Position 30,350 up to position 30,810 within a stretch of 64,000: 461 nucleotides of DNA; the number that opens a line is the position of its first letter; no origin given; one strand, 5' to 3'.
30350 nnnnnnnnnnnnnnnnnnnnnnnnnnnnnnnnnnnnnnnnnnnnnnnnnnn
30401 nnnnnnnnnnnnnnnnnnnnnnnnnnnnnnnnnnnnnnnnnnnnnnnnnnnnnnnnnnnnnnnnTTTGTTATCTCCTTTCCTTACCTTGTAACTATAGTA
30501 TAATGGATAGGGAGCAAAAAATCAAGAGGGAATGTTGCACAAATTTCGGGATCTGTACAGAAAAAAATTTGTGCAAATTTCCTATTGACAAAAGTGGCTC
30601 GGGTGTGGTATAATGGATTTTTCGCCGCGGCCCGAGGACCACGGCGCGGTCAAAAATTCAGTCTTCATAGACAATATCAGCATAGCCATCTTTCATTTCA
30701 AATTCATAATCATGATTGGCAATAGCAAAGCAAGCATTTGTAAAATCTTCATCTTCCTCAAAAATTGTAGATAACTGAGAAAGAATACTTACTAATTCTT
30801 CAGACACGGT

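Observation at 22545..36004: Repeated class-B promoter plus GC-hairpin cassette family (about 12 copies) facing the 3' ends of early genes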

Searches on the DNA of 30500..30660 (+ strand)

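Call 62: search_dna_similar(query=window:30500-30660:+, collection=phages, mode=distant, max_evalue=0.01, max_rows=20)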
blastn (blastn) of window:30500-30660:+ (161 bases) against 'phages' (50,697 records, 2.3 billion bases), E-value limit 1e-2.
No match.
